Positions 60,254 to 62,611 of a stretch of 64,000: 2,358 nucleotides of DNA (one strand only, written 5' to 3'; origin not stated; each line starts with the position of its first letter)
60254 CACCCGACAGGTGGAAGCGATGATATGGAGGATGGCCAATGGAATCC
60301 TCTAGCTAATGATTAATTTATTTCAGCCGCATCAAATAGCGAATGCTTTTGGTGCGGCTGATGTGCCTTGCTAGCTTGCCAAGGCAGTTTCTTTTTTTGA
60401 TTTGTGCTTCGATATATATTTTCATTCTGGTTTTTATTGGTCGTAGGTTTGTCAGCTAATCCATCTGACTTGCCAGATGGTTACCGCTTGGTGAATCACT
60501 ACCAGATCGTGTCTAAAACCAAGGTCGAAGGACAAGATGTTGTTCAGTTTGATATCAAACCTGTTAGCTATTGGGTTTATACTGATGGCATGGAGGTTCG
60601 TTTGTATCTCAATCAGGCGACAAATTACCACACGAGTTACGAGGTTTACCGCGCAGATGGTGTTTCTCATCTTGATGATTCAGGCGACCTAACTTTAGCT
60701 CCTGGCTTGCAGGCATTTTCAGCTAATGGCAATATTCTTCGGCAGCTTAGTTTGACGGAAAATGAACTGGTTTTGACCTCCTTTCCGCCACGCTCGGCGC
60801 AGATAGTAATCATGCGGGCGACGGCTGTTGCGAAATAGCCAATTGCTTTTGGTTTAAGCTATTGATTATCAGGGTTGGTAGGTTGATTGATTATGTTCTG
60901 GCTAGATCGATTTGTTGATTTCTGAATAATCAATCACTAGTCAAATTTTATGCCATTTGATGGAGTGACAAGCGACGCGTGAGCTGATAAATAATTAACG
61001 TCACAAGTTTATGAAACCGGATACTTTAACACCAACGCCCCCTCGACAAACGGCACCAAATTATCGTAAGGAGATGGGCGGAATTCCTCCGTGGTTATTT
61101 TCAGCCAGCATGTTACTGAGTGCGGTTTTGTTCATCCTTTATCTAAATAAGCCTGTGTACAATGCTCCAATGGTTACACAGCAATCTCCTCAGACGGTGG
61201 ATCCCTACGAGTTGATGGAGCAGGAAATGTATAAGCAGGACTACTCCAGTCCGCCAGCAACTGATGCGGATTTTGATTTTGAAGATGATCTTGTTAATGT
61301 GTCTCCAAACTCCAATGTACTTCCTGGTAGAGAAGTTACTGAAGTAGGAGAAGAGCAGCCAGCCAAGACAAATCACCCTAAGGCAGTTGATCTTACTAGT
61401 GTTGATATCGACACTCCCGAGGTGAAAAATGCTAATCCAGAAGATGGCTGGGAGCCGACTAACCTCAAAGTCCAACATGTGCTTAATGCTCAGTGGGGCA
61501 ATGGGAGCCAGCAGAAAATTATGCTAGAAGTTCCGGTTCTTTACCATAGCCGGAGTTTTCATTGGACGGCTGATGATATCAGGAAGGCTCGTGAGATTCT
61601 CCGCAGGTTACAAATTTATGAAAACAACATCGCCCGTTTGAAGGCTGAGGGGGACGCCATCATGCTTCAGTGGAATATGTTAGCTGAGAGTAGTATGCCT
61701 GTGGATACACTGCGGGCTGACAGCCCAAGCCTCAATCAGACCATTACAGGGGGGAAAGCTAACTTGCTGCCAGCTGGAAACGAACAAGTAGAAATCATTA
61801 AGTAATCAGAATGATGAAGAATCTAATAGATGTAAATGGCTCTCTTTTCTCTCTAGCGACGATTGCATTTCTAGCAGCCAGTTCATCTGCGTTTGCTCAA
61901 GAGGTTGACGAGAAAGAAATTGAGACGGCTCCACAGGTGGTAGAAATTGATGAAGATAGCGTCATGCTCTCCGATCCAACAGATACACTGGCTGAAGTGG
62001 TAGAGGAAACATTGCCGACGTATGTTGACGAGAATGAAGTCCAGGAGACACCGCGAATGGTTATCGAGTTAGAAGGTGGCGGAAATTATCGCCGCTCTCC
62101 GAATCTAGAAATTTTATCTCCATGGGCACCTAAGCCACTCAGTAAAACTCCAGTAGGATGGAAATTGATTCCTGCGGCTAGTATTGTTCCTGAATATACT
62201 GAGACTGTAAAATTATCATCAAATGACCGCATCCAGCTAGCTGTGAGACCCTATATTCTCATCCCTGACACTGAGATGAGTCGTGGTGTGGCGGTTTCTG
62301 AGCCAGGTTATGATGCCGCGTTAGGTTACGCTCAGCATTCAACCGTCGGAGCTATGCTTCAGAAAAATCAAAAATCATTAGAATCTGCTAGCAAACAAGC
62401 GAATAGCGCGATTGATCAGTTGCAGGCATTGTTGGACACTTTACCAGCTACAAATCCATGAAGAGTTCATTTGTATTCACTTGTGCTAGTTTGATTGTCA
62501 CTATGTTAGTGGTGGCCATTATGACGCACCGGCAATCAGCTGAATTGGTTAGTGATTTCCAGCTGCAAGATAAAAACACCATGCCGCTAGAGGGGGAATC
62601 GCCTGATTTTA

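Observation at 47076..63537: Uniformly + strand type II secretion / type IV pilus-like locus with many unrecognisable components and cargo candidates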

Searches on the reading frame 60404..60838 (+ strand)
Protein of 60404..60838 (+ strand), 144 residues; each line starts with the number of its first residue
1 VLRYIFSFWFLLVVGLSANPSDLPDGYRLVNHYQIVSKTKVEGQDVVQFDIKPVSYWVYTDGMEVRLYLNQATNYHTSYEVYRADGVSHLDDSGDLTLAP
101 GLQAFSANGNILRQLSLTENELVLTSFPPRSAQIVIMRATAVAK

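Call 5: search_protein_families(library=pfam, max_evalue=0.01, proteins=[window:60404-60838:+])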
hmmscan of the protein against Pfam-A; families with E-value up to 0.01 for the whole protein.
window:60404-60838:+ (144 aa): 0 families

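Call 7: search_protein_families(library=ncbifam, max_evalue=0.01, proteins=[window:60404-60838:+])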
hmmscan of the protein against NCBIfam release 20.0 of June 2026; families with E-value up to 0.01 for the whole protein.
window:60404-60838:+ (144 aa): 0 families

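Call 113: search_solved_structures(query=A11, max_evalue=10)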
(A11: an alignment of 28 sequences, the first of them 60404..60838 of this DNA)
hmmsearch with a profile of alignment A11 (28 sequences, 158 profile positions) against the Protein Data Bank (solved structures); distinct sequences matched with E-value up to 10: 0.

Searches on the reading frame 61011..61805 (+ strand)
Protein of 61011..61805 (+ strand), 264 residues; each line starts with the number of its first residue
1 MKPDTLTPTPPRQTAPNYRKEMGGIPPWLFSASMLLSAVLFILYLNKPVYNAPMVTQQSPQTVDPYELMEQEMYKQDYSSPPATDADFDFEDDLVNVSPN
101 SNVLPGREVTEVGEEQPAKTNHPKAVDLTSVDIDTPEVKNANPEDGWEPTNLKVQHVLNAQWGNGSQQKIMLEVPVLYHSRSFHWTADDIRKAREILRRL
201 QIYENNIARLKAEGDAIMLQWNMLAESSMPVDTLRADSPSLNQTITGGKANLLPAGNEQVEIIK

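Call 5: search_protein_families(library=pfam, max_evalue=0.01, proteins=[window:61011-61805:+])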
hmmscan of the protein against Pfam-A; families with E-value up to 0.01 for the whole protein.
window:61011-61805:+ (264 aa): 0 families

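Call 7: search_protein_families(library=ncbifam, max_evalue=0.01, proteins=[window:61011-61805:+])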
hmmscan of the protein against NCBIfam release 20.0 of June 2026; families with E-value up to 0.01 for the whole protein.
window:61011-61805:+ (264 aa): 0 families

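Call 114: search_solved_structures(query=A12, max_evalue=10)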
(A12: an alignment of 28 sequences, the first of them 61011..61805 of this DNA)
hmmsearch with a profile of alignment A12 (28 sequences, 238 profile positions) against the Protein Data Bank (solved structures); distinct sequences matched with E-value up to 10: 1.
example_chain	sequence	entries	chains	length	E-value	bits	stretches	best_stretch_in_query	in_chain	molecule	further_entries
2i7u_A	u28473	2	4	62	0.66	12.8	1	178-197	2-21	Four-alpha-helix bundle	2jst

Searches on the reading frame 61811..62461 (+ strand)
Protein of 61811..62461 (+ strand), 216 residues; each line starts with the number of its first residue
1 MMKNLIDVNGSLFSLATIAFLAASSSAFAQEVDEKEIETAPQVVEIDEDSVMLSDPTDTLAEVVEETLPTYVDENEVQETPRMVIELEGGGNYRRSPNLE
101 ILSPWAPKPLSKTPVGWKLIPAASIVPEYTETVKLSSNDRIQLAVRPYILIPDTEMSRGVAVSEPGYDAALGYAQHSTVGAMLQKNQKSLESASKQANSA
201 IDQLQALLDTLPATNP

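Call 5: search_protein_families(library=pfam, max_evalue=0.01, proteins=[window:61811-62461:+])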
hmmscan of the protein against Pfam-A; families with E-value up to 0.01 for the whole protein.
window:61811-62461:+ (216 aa): 0 families

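Call 7: search_protein_families(library=ncbifam, max_evalue=0.01, proteins=[window:61811-62461:+])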
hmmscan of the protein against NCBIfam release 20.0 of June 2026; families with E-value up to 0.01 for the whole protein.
window:61811-62461:+ (216 aa): 0 families

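Call 115: search_solved_structures(query=A13, max_evalue=10)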
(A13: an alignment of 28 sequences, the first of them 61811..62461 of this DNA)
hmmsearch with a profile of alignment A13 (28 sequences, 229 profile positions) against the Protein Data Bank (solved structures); distinct sequences matched with E-value up to 10: 0.
